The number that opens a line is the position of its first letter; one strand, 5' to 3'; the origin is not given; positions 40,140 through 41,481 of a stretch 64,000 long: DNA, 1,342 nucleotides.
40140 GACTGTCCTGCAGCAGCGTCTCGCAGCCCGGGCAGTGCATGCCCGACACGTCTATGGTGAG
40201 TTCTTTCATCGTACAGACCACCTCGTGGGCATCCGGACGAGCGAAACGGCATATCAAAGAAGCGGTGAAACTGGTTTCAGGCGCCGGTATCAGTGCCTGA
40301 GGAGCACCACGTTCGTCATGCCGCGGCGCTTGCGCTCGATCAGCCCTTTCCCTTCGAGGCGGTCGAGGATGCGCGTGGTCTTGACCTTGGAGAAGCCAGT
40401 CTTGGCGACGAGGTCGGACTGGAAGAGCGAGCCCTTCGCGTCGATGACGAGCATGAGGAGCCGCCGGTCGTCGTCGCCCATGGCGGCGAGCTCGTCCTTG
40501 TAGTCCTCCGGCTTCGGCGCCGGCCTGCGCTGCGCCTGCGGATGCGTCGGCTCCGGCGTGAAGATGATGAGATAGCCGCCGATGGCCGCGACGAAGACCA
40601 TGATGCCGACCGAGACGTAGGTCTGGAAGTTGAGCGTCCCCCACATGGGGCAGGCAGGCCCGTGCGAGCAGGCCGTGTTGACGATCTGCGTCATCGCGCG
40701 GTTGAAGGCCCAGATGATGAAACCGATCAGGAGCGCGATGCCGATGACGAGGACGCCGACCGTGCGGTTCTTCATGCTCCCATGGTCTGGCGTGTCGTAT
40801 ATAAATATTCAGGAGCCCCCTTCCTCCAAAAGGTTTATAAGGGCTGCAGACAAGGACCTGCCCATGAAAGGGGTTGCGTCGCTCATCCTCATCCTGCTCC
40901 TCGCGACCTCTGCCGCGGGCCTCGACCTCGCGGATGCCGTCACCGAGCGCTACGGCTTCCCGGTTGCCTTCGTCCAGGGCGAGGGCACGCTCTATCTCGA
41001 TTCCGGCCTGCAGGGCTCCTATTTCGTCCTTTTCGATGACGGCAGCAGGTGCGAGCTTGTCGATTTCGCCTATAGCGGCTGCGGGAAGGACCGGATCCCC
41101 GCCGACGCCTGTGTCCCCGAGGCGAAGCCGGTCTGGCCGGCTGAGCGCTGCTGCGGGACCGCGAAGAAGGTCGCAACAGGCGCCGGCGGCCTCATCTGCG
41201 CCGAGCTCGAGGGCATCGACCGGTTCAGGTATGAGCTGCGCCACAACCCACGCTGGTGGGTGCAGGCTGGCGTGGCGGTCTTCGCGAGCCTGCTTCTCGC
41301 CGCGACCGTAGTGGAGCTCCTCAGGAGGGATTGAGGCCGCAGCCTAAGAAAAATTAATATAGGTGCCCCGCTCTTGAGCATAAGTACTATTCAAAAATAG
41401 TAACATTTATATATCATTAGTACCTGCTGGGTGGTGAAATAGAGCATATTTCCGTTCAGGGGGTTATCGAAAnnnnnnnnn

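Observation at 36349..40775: Copper-homeostasis operon with an HMA-permease-cupredoxin fusion and a membrane-embedded wHTH regulator bearing a CxxxxxCP loop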

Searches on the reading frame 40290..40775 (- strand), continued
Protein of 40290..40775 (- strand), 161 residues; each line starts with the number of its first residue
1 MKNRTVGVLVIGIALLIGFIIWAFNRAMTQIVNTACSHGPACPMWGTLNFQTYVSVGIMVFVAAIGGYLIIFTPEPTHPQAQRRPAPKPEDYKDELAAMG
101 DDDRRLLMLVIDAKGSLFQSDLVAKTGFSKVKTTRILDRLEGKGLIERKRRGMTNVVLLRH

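Call 36: fold_search(model_id=the predicted structure, library=pdb)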
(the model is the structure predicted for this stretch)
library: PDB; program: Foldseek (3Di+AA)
matches with E <= 10: 1373; with E <= 0.001: 0
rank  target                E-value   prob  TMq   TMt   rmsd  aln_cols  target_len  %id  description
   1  3cuo_A                3.5e-03  1.00  0.36  0.56   3.9        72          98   24  Crystal structure of the predicted DNA-binding transcriptional regulator from E. coli (released 2008-06-17)
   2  6o8k                  4.7e-03  1.00  0.36  0.59   3.6        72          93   22  Crystal Structure of apo and reduced Sulfide-responsive transcriptional repressor (SqrR) from Rhodobacter capsulatus. (released 2020-04-01)
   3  3f72_B                4.7e-03  1.00  0.36  0.51  11.7        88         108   15  Crystal Structure of the Staphylococcus aureus pI258 CadC Metal Binding Site 2 Mutant (released 2009-04-07)
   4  4omz_C                5.0e-03  1.00  0.33  0.50   7.2        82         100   23  Crystal Structure of NolR from Sinorhizobium fredii (released 2014-04-16)
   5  6uvu_B                5.3e-03  1.00  0.35  0.47  11.2        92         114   20  Crystal structure of the AntR antimony-specific transcriptional repressor (released 2020-11-04)
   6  5h3r_B                5.6e-03  1.00  0.36  0.42   5.7        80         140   22  Crystal Structure of mutant MarR C80S from E.coli complexed with operator DNA (released 2017-08-02)
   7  4omz_A                5.9e-03  1.00  0.33  0.51   7.2        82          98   23  Crystal Structure of NolR from Sinorhizobium fredii (released 2014-04-16)
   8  3gw2                  6.3e-03  1.00  0.37  0.62   4.5        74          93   20  Crystal structure of possible transcriptional regulatory protein (fragment 1-100) from Mycobacterium bovis. Northeast St (released 2009-04-21)
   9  4jba_B                6.3e-03  1.00  0.36  0.43   5.5        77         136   25  Crystal Structure of the Oxidized Form of MarR from E.coli (released 2013-10-16)
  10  4k2e_B                6.7e-03  1.00  0.35  0.58   5.3        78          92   20  HlyU from Vibrio cholerae N16961 (released 2014-04-30)
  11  2eth_A                7.6e-03  1.00  0.37  0.42   2.0        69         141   22  Crystal structure of a marr-like transcriptional regulator (tm0816) from thermotoga maritima at 2.50 A resolution (released 2005-11-08)
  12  1smt_A                7.6e-03  1.00  0.37  0.58   5.8        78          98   24  SMTB REPRESSOR FROM SYNECHOCOCCUS PCC7942 (released 1997-12-03)
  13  1r1u_A                8.0e-03  1.00  0.35  0.56   4.0        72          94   14  Crystal structure of the metal-sensing transcriptional repressor CzrA from Staphylococcus aureus in the apo-form (released 2004-05-18)
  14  4ooi_C                8.0e-03  1.00  0.35  0.56   4.2        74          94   20  Reduced HlyU from Vibrio cholerae N16961 (released 2014-12-31)
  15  4omy_A                8.0e-03  1.00  0.33  0.52   7.1        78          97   26  Crystal Structure of SeMet NolR from Sinorhizobium fredii in complex with oligo AT DNA (released 2014-04-16)
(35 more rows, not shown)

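Call 60: search_solved_structures(query=A2, max_evalue=1)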
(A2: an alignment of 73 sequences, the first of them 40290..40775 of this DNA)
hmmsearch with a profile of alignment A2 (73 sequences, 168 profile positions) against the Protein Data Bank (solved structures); distinct sequences matched with E-value up to 1: 35.
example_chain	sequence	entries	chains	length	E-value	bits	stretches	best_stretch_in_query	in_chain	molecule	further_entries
8xt8_B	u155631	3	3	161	0.0001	25.3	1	80-156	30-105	MarR family transcriptional regulator | MarR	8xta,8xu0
8xt8_A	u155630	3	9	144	0.0001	25.3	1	80-156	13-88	MarR family transcriptional regulator | MarR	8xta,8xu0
8c7s_A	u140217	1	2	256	0.00044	23.3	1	83-164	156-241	Global transcriptional regulator CodY (Fragment)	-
8c7o_A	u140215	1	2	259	0.00048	23.1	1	83-164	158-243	Global transcriptional regulator CodY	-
5ey0_B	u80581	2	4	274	0.00052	23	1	83-164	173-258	GTP-sensing transcriptional pleiotropic repressor CodY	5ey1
2b0l_A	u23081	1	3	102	0.0014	21.6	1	91-162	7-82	GTP-sensing transcriptional pleiotropic repressor codY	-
5ey2_A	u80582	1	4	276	0.002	21.1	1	84-162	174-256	GTP-sensing transcriptional pleiotropic repressor CodY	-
5loe_A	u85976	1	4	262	0.0021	21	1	84-162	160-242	GTP-sensing transcriptional pleiotropic repressor CodY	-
5lnh_A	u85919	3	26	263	0.0022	21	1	84-162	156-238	GTP-sensing transcriptional pleiotropic repressor CodY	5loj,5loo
6cmv_A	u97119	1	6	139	0.01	18.8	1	86-157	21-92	Transcriptional regulator Lrs14-like protein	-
8c7t_A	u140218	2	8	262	0.016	18.2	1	96-161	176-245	GTP-sensing transcriptional pleiotropic repressor CodY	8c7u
8aga_A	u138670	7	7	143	0.028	17.4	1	94-157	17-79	Transcriptional regulator HosA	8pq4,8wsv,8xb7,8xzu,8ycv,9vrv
1s3j_A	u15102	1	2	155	0.072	16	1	112-158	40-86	YusO protein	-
7a6h_P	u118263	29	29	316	0.094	15.7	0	100-154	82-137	DNA-directed RNA polymerase III subunit RPC6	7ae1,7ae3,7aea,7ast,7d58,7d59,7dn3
2yu3_A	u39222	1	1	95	0.14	15.1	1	98-154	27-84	DNA-directed RNA polymerase III 39 kDa polypeptide F variant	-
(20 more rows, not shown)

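Call 63: find_encoding_contigs(protein=P0001, flank=3000, max_places=3)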
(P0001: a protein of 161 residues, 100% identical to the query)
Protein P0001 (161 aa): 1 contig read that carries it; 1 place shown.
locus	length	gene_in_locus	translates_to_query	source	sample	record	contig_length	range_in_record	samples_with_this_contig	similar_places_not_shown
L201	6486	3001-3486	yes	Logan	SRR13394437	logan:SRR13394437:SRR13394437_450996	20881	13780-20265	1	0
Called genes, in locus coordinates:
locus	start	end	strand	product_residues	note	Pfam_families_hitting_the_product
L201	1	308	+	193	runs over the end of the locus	PF02676:TYW3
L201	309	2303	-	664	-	PF06280:fn3_5 (faint), PF10633:NPCBM_assoc (faint), PF23619:Ig_VWA7 (faint), PF22680:Glyco_hydro_123_N_2 (faint), PF06030:WxLIP_PGBD (faint), PF15418:DUF4625 (faint)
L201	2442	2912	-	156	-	-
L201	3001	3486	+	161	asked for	PF12802:MarR_2, PF24034:DUF7343, PF01047:MarR (weak)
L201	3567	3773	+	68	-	PF00403:HMA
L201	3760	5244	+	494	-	PF00403:HMA, PF02683:DsbD_TM (weak), PF13386:DsbD_2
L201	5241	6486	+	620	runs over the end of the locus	?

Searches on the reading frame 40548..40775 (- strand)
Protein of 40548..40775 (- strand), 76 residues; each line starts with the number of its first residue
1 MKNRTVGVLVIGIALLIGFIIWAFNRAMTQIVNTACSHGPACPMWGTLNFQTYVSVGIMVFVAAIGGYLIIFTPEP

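Call 48: search_protein_representatives(protein=window:40548-40775:-)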
Query: 76 residues. Proteins with E-value up to 0.001 (for the whole library): 86; up to 1e-10: 33; up to 1e-30: 0. The best 86 are listed.
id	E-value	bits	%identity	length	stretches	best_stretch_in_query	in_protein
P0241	2.2e-24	100.7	60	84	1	1-75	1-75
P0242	1.5e-23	98.1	63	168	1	1-73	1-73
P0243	2.4e-23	97.4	57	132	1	1-74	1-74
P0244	2.4e-22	94.3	60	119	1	1-65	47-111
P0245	3.7e-22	93.7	58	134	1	1-73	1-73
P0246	4.7e-22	93.3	61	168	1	1-72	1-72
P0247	2.5e-20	87.9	56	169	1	1-75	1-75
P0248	2.9e-19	84.5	66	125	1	7-65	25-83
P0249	7.3e-19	83.2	66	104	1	18-75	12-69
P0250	1.1e-18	82.6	54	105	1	1-72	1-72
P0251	2.5e-17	78.3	55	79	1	1-66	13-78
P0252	4.9e-16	74.2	56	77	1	1-55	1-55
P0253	6.2e-16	73.9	51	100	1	1-71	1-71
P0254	8.6e-16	73.4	39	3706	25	32-71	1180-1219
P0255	1.2e-15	73.0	44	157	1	1-75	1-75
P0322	2.6e-04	36.9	38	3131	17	33-57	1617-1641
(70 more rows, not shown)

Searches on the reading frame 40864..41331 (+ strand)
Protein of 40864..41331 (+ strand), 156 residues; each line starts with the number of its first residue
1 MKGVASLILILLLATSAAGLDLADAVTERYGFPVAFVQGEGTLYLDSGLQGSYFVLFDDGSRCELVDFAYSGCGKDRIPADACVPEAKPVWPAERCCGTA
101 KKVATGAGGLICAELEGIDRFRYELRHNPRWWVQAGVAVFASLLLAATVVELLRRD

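Call 34: search_protein_families(library=pfam, proteins=[window:40864-41331:+], max_evalue=0.01)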
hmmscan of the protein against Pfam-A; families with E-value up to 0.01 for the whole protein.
seq(156 aa): 0 families
